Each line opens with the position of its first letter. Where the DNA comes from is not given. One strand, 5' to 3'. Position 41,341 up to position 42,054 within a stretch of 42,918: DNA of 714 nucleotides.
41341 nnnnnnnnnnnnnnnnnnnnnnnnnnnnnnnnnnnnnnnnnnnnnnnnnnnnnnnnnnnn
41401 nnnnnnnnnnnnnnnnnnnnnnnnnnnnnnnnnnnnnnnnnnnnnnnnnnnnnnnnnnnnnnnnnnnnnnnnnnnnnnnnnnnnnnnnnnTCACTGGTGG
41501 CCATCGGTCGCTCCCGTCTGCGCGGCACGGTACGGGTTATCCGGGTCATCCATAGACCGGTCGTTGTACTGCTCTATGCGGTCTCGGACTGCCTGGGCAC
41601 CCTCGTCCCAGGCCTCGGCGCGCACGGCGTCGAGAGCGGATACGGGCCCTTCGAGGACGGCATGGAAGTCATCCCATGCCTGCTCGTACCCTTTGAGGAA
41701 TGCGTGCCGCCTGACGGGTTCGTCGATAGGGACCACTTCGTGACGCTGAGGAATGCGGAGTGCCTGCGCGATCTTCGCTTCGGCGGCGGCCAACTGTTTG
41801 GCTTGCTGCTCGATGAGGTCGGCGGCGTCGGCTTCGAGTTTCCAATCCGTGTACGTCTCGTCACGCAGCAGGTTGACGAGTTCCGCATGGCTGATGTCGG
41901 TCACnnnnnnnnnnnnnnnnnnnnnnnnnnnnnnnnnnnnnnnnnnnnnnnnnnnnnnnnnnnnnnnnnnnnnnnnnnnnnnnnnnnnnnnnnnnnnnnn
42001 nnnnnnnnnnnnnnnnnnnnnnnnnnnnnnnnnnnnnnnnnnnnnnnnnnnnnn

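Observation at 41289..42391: Mirror-image paralogous small-gene operons diverge from attP (right copy, headed by the Xis-like HTH)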

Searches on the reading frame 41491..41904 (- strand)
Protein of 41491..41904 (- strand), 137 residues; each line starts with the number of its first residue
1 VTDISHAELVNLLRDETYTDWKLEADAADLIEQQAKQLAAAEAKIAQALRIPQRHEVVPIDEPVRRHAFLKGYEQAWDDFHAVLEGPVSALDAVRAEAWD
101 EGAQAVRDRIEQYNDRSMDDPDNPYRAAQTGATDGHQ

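Call 10: search_protein_families(library=pfam, proteins=[window:41491-41904:-], max_evalue=0.1)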
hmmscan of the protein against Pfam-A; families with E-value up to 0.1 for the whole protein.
window:41491-41904:- (137 aa): 0 families

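Call 11: search_protein_families(library=phrogs, proteins=[window:41491-41904:-], max_evalue=0.1)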
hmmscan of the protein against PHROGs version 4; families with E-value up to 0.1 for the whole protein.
window:41491-41904:- (137 aa): 0 families

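Call 13: find_related_loci(query=window:41491-41904:-, collection=viral_contigs, flank=6000)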
Query window:41491-41904:- (137 aa) in viral_contigs; peptide patterns used: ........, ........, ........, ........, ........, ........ (x = any residue, [..] = any of these).
12 stretches matched a pattern, but none encodes a relative of the query by tblastn (E <= 1e-3).

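Call 14: find_encoding_contigs(protein=window:41491-41904:-, flank=10000, max_places=10)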
Protein window:41491-41904:- (137 aa): no gene with exactly this product is on record in the collection.

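Call 15: find_homologous_proteins(query=window:41491-41904:-, max_evalue=0.01)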
Query window:41491-41904:- (137 aa): 4 proteins with E <= 0.01 among 202 candidates.
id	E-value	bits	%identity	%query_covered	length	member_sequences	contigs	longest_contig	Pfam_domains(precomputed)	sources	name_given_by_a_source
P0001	2.3e-83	295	99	100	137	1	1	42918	-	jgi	jgi:hypothetical protein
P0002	1.3e-16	79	38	95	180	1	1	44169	-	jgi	jgi:hypothetical protein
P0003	1.6e-11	62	59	37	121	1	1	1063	-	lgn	-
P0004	1.1e-5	44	57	36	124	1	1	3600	-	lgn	-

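Call 16: find_encoding_contigs(protein=P0002, flank=10000, max_places=5)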
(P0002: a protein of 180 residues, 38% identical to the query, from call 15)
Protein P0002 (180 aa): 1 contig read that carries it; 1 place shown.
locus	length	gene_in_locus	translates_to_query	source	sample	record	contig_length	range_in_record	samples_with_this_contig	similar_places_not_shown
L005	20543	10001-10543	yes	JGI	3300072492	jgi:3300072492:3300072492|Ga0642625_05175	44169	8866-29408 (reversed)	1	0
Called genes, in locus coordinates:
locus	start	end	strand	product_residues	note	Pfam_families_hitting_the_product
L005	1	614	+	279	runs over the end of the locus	PF22768:SPP1_Dit (faint)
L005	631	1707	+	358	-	-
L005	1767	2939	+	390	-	-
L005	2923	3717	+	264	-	-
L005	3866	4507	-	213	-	PF13472:Lipase_GDSL_2, PF00657:Lipase_GDSL (weak)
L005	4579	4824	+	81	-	-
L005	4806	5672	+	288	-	-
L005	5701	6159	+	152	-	-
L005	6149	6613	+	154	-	-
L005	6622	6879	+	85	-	-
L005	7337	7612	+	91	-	PF11662:DUF3263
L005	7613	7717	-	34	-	-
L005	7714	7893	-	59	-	-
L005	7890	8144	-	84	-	-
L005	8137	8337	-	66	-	-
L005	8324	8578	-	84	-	-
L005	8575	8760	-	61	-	-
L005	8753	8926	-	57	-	-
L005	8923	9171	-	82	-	PF12728:HTH_17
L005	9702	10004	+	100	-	-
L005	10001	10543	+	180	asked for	-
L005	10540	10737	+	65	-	-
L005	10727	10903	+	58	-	-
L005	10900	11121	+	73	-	-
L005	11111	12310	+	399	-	PF14659:Phage_int_SAM_3 (weak), PF22022:Phage_int_M (weak), PF00589:Phage_integrase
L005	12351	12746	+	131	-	PF24024:DUF7336 (weak)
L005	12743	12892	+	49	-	-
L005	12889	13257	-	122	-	PF06114:Peptidase_M78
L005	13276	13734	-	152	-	PF13560:HTH_31 (weak), PF01381:HTH_3 (weak), PF13443:HTH_26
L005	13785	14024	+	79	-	-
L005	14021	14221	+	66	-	-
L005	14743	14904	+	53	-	-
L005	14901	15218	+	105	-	-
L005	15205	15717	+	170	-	PF07463:NUMOD4, PF13392:HNH_3 (weak)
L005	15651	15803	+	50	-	-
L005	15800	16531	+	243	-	-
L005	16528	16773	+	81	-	-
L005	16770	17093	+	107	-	-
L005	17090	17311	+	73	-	-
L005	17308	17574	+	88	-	-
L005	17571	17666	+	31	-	-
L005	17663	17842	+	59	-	-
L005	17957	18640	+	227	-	PF09588:YqaJ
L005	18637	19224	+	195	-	PF13392:HNH_3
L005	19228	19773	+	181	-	-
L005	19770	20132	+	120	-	-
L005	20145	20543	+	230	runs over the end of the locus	-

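Call 17: find_encoding_contigs(protein=P0004, flank=10000, max_places=5)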
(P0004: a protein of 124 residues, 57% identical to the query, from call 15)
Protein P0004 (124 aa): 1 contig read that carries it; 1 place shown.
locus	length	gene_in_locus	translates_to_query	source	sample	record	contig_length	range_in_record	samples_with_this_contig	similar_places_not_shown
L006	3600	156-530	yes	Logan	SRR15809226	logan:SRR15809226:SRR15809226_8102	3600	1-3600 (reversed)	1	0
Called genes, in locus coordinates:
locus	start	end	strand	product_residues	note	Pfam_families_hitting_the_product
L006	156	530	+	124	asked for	-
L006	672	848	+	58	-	-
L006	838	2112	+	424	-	PF14659:Phage_int_SAM_3, PF22022:Phage_int_M, PF00589:Phage_integrase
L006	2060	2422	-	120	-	PF06114:Peptidase_M78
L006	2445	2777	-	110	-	-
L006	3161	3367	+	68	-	PF12728:HTH_17 (weak)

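Call 31: find_related_loci(query=A3, collection=genome_contigs, flank=10000)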
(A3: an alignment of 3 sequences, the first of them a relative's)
Query A3 (121 aa) in genome_contigs; peptide patterns used: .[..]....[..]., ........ (x = any residue, [..] = any of these).
198 stretches matched a pattern, but none encodes a relative of the query by tblastn (E <= 1e-3).

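Call 32: find_related_loci(query=A3, collection=viral_contigs, flank=10000)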
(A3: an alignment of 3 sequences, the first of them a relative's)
Query A3 (121 aa) in viral_contigs; peptide patterns used: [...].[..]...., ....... (x = any residue, [..] = any of these).
76 stretches matched a pattern; 1 encode a relative of the query (tblastn E <= 1e-3); 1 distinct loci.
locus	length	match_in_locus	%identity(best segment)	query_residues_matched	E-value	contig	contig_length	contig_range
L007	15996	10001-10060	46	49-76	7e-6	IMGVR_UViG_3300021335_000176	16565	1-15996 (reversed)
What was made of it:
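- Tried and rejected: B found nothing as a single protein (call 13); as a profile it found only one weak partial match (L007, call 32) that was not followed up.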

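Call 43: search_protein_representatives(alignment_id=A5)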
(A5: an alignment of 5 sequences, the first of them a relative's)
Query: 5 sequences, 138 profile positions. Proteins with E-value up to 0.001 (for the whole library): 32; up to 1e-10: 8; up to 1e-30: 5. The best 32 are listed.
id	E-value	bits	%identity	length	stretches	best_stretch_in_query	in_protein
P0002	7.8e-51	188.5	-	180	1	5-136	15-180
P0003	1.3e-44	168.4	-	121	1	29-137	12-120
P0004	3.7e-42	160.4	-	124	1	8-136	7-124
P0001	4.9e-38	147.1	-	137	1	37-138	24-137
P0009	3.8e-36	141.0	-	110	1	4-103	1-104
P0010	1.3e-11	61.5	-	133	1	15-130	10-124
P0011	1.8e-11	61.0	-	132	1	41-117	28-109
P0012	2.9e-11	60.4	-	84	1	45-136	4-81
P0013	3.4e-09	53.7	-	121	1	36-129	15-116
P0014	3.3e-08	50.5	-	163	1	29-102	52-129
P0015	3.9e-08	50.2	-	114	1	33-131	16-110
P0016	2.4e-07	47.7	-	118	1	32-135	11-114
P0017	1.9e-06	44.8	-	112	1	49-133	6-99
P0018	3.7e-06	43.8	-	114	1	30-129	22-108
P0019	1.1e-05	42.2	-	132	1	37-116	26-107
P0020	1.8e-05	41.6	-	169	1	35-128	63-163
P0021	2.6e-05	41.1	-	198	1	30-129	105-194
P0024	1.5e-04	38.6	-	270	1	57-130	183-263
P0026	2.0e-04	38.2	-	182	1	7-132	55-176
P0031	6.2e-04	36.6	-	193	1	80-129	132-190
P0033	7.3e-04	36.4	-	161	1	41-129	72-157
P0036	9.5e-04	36.0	-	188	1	21-130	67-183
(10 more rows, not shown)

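Call 45: search_protein_families(library=pfam, proteins=[P0010, P0013, P0014, P0021, P0024, P0026, P0031, P0033, P0036, P0020], max_evalue=0.05)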
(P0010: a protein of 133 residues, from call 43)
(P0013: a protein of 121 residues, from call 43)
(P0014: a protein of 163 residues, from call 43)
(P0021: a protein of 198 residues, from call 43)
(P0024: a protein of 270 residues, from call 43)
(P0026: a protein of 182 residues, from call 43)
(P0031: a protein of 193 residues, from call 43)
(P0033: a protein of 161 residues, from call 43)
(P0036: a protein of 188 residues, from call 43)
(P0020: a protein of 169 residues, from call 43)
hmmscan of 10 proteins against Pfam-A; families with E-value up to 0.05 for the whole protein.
P0010 (133 aa): 0 families

P0013 (121 aa): 0 families

P0014 (163 aa): 1 family
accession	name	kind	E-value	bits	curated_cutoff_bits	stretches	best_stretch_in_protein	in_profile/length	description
PF13935.11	Ead_Ea22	-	5e-05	24.3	27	1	4-94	1-97/139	Ead/Ea22-like protein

P0021 (198 aa): 2 families
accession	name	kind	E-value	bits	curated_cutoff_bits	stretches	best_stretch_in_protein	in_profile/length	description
PF16808.10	PKcGMP_CC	-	1.6e-09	37.6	35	2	114-134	4-24/35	Coiled-coil N-terminus of cGMP-dependent protein kinase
PF23991.1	DUF7310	-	0.02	15.8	40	0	101-129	27-55/83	Coiled-coil region of unknown function (DUF7310)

P0024 (270 aa): 0 families

P0026 (182 aa): 0 families

P0031 (193 aa): 1 family
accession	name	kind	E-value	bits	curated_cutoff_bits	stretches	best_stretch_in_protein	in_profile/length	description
PF22216.1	Sas-6_C_CC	-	0.021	15.5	27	1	28-51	33-56/57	Spindle assembly abnormal protein 6 homolog, C-terminal coiled coil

P0033 (161 aa): 3 families
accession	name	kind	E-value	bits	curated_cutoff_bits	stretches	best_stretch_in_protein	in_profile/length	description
PF00196.25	GerE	-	7.2e-10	38.8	23.5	1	10-53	2-45/57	Bacterial regulatory proteins, luxR family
PF08281.18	Sigma70_r4_2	-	0.014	15.5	25.7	1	9-53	9-54/54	Sigma-70, region 4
PF04545.22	Sigma70_r4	-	0.031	14.2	24.1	0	10-53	4-48/50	Sigma-70, region 4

P0036 (188 aa): 3 families
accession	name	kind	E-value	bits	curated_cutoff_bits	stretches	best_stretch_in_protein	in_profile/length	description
PF01442.23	Apolipoprotein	-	0.0012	19.1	90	1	26-106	102-179/190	Apolipoprotein A1/A4/E domain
PF07739.18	TipAS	-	0.017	16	23.8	1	50-126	4-77/117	TipAS antibiotic-recognition domain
PF15753.10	BLOC1S3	-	0.045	14.2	27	0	33-119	67-149/172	Biogenesis of lysosome-related organelles complex 1 subunit 3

P0020 (169 aa): 3 families
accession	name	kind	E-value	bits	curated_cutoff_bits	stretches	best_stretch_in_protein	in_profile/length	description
PF17093.10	PBP_N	-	0.003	18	30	1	103-166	7-70/138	Penicillin-binding protein N-terminus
PF17675.6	APG6_N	-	0.012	16.5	45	1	5-68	64-128/132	Apg6 coiled-coil region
PF00038.26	Filament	-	0.045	13.8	40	0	19-80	29-92/313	Intermediate filament protein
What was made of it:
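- On Ead/Ea22-like protein (PF13935), for B_R, B_L1 and B_L2: Only the distant relative P0014 hits, at E 5e-5 and 24.3 bits, below the cut-off of 27 (call 45).
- No function is demonstrated for any of A, B or C. The analogy with lambda exo-xis genes rests on position, on modular coiled-coil architecture and on one sub-threshold Pfam hit in a relative (P0014, PF13935, E 5e-5, 24.3 bits against a cut-off of 27; call 45).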

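Call 46: search_protein_families(library=phrogs, proteins=[P0010, P0013, P0014, P0021, P0024, P0003, P0031, P0020], max_evalue=0.05)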
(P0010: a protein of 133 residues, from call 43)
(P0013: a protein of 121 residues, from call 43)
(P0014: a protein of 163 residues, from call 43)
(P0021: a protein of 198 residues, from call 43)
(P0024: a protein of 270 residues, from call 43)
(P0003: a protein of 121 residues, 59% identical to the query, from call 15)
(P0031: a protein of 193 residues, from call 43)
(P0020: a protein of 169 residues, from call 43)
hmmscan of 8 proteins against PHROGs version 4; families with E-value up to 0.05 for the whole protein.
P0010 (133 aa): 0 families

P0013 (121 aa): 0 families

P0014 (163 aa): 7 families
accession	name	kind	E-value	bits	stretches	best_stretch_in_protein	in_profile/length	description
phrog_1667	-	unknown function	2.3e-11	45.4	1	9-89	6-81/133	-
phrog_722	-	unknown function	1.6e-06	29.1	1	5-85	57-140/198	-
phrog_1138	-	unknown function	1.8e-06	29.1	1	1-97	1-85/228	-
phrog_5585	-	unknown function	0.00011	23.5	1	11-102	8-104/125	-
phrog_10379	-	unknown function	0.00024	22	1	5-93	6-94/177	-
phrog_1273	-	unknown function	0.0019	19.6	1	18-89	7-79/103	-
phrog_8171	-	unknown function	0.012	17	1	9-74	6-74/149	-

P0021 (198 aa): 8 families
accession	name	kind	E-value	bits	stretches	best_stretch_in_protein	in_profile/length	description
phrog_1667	-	unknown function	2.7e-10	41.9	1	15-100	11-83/133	-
phrog_722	-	unknown function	1.4e-06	29.3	1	8-172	59-193/198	-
phrog_1138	-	unknown function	0.00051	21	1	12-126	73-162/228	-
phrog_5915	-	unknown function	0.001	19.6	0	114-128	10-24/53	-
phrog_368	-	unknown function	0.0015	19.5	1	64-154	56-144/239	-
phrog_492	-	unknown function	0.0053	17.9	1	70-152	23-104/195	-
phrog_3910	-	transcription regulation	0.0077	16.2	1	76-126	191-236/356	transcriptional regulator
phrog_491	-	DNA, RNA and nucleotide metabolism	0.0097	16.6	1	77-128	20-71/176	Mu Gam-like end protection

P0024 (270 aa): 5 families
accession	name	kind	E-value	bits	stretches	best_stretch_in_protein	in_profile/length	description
phrog_722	-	unknown function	4.5e-11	43.9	1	7-165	60-196/198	-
phrog_1667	-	unknown function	1.5e-06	29.8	1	4-88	2-71/133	-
phrog_28335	-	unknown function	2.5e-05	24.9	1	3-87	148-235/247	-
phrog_18006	-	unknown function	0.0047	18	1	68-94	14-40/100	-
phrog_28124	-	unknown function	0.027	15.4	1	19-98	29-106/248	-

P0003 (121 aa): 0 families

P0031 (193 aa): 3 families
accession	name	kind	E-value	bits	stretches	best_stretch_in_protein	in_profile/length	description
phrog_1138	-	unknown function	0.006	17.5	1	23-116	45-126/228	-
phrog_3956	-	unknown function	0.0079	16.3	1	82-113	277-308/585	-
phrog_722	-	unknown function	0.038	14.8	0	33-150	128-194/198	-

P0020 (169 aa): 2 families
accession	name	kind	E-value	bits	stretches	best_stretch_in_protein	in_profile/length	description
phrog_2908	-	unknown function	0.011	17.1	1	42-74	8-39/112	-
phrog_15371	-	unknown function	0.014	16.4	1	45-84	18-60/73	-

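Call 71: predict_structure(alignment_id=A7)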
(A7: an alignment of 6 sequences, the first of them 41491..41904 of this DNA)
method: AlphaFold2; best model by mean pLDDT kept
length: 137 residues; sequences in the alignment: 6
mean_pLDDT: 59.2   pTM: 0.33
mean pLDDT of the five models: 59.2, 59.0, 58.2, 55.4, 52.9
residues with pLDDT >= 90: 0; 70-90: 29; 50-70: 67; < 50: 41
segments of 3 or more residues with pLDDT < 50: 17-21, 54-59, 71-87, 131-137
pLDDT, mean of each block of 10 residues (from residue 1): 58 55 60 70 64 48 51 48 48 73 75 66 65 39
secondary structure, 60 per line:
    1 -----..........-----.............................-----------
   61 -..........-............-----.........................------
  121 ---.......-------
elements in order: H6-15 H21-49 H62-71 H73-84 H90-114 H124-130
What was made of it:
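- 41491..41904 (-): B_R (137 aa). Modules: N-terminal region, coiled coil (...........), a linker without the Cys/His knuckle, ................, then NPYR and a junction tail. AF2 model of B_R itself: pLDDT 59, all helical (call 71).
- Tried and rejected: The AF2 model of B_R from 6 sequences was too poor to use (pLDDT 59; call 71).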

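Call 77: search_dna_similar(query=P0003, collection=phages, mode=protein, max_evalue=0.01, max_rows=30)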
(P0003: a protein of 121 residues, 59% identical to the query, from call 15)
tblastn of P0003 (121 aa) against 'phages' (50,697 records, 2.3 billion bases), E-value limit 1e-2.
No match.

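Call 80: search_protein_families(library=padloc, proteins=[window:41491-41904:-], max_evalue=0.1)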
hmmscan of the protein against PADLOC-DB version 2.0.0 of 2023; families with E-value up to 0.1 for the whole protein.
window:41491-41904:- (137 aa): 0 families

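Call 81: search_protein_families(library=ncbifam, proteins=[window:41491-41904:-, P0024, P0014], max_evalue=0.1)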
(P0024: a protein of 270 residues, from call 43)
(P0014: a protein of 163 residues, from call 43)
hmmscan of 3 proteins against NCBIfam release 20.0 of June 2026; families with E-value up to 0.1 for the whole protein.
window:41491-41904:- (137 aa): 0 families

P0024 (270 aa): 0 families

P0014 (163 aa): 0 families

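Call 87: search_solved_structures(query=A9, max_evalue=1)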
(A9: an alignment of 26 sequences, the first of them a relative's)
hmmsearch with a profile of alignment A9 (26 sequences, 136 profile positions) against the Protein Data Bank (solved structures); distinct sequences matched with E-value up to 1: 0.

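Call 90: find_encoding_contigs(protein=P0010, flank=8000, max_places=3)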
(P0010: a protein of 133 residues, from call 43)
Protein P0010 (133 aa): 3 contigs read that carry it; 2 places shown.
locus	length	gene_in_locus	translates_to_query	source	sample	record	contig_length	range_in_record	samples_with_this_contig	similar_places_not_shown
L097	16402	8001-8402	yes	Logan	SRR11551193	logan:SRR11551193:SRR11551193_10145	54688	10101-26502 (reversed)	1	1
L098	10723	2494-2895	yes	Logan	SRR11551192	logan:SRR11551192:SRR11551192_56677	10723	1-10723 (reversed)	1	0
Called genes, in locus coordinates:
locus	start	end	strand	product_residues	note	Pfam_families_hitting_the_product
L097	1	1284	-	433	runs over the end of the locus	PF13476:AAA_23, PF13555:AAA_29 (weak)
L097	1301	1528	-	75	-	-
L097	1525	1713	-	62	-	-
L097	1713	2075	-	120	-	-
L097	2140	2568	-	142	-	-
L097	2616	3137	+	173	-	PF01381:HTH_3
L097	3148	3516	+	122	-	PF06114:Peptidase_M78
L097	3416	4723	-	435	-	PF14659:Phage_int_SAM_3, PF22022:Phage_int_M, PF00589:Phage_integrase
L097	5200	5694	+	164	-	PF07553:Lipoprotein_Ltp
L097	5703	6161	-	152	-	-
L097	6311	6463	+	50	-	-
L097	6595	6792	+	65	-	-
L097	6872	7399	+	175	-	PF12728:HTH_17 (weak)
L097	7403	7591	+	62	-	-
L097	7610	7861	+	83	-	-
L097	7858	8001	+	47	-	-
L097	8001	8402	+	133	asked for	-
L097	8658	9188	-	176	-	PF16945:Phage_r1t_holin (weak)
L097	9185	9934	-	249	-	PF01391:Collagen (faint)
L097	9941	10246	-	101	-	-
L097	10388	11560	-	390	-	PF01183:Glyco_hydro_25, PF01471:PG_binding_1, PF09374:PG_binding_3 (faint)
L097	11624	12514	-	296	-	-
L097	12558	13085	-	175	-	-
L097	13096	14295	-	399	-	-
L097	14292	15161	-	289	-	PF22768:SPP1_Dit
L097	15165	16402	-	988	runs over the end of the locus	PF10145:PhageMin_Tail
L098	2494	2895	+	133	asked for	-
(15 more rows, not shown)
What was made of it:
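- In L097 the equivalent region carries an Ltp-type exclusion lipoprotein (call 90).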

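Call 91: find_encoding_contigs(protein=P0011, flank=8000, max_places=2)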
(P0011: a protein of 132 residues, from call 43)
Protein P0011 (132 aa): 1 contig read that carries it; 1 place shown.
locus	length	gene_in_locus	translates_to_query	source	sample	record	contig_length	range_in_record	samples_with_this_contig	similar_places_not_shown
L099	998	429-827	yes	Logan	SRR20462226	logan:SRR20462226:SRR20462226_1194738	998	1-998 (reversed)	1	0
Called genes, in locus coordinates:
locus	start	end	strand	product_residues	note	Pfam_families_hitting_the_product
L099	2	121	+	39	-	?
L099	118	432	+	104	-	-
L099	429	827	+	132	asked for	-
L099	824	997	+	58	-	?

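Call 92: find_encoding_contigs(protein=P0013, flank=8000, max_places=2)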
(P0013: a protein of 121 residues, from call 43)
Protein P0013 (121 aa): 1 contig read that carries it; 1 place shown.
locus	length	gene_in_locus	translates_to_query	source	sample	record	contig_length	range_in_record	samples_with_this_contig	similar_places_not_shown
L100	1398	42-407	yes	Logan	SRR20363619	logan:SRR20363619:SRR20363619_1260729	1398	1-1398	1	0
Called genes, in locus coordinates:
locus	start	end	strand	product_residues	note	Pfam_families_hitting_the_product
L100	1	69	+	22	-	?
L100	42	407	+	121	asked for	-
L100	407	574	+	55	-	-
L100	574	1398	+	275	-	?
